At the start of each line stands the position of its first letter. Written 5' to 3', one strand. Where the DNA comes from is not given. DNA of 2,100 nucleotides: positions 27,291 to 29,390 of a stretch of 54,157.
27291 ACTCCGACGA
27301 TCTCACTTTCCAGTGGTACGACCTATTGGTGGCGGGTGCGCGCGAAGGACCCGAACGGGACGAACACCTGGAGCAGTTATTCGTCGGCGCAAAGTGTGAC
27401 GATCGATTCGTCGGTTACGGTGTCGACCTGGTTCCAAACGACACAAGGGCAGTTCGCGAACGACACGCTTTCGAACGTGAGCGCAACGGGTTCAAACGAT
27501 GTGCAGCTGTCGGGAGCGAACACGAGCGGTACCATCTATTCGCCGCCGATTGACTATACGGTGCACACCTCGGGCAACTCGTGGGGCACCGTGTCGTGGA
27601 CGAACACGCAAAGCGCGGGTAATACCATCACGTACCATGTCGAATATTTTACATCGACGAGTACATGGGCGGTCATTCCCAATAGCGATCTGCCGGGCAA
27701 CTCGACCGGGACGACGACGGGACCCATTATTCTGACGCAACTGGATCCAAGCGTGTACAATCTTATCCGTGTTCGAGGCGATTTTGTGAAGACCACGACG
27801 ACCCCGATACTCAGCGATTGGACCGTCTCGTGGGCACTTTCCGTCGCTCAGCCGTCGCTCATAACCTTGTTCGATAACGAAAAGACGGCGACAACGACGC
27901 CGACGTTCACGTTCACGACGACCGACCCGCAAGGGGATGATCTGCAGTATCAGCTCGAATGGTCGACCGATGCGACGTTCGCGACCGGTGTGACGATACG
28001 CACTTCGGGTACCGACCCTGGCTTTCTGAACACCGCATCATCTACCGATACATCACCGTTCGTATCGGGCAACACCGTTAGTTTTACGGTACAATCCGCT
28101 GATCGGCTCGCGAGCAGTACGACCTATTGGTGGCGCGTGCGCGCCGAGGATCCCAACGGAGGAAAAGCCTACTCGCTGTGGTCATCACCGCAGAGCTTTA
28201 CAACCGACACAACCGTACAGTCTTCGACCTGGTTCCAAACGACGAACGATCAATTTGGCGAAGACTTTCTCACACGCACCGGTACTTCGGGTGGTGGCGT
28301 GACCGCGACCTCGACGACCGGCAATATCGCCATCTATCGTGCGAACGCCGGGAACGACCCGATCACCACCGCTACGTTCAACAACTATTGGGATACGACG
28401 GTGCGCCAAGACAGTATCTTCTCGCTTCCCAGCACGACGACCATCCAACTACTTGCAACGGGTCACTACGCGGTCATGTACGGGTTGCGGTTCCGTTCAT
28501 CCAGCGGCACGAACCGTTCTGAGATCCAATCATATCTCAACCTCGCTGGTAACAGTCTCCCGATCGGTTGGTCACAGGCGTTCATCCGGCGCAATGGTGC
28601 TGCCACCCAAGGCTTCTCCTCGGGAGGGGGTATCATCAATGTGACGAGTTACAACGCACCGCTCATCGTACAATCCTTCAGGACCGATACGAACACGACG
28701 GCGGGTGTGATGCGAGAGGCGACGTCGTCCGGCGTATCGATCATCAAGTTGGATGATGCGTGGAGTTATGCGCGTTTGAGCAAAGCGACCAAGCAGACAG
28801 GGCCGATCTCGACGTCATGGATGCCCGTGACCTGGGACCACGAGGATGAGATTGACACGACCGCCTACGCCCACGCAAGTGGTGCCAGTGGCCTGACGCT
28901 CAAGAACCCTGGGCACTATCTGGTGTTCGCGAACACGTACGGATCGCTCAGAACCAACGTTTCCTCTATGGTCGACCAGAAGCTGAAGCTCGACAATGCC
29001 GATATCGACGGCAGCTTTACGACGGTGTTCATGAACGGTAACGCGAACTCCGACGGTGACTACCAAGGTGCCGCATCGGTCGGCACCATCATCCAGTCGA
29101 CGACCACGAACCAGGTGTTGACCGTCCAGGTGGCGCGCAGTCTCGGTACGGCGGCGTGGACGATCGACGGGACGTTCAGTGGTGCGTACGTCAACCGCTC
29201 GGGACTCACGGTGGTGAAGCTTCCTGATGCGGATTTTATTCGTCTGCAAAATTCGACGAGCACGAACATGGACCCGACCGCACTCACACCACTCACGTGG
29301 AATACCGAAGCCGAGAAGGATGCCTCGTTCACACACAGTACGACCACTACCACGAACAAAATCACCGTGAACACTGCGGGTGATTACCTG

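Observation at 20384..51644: Non-cellulosomal cohesin-dockerin network built around the giant gene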

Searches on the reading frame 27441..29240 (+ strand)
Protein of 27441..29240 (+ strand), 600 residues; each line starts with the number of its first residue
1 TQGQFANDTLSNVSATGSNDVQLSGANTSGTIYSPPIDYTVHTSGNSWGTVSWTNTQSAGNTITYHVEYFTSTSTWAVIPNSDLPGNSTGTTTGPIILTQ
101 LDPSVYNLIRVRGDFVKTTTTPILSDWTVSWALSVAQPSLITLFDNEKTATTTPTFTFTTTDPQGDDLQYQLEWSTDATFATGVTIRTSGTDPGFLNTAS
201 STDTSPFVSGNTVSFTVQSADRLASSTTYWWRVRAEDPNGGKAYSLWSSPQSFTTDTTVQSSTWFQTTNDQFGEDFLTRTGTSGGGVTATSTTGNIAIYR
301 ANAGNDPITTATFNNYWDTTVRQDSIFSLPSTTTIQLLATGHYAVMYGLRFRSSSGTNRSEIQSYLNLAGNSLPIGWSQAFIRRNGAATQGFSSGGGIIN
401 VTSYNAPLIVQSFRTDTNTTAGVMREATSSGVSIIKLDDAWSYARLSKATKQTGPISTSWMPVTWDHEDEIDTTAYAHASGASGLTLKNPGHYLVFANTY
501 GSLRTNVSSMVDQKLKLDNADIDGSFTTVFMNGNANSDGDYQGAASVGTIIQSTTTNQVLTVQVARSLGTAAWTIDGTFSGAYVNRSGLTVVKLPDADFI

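Call 73: search_protein_families(library=pfam, proteins=[window:27441-29240:+], max_evalue=0.001)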
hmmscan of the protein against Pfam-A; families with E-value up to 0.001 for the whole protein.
window:27441-29240:+ (600 aa): 1 family
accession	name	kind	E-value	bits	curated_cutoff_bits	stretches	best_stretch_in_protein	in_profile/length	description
PF25788.1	Ig_Rha78A_N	-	9.1e-07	29.5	27.4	1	151-255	17-101/105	Rha78A-like, N-terminal immunoglobulin domain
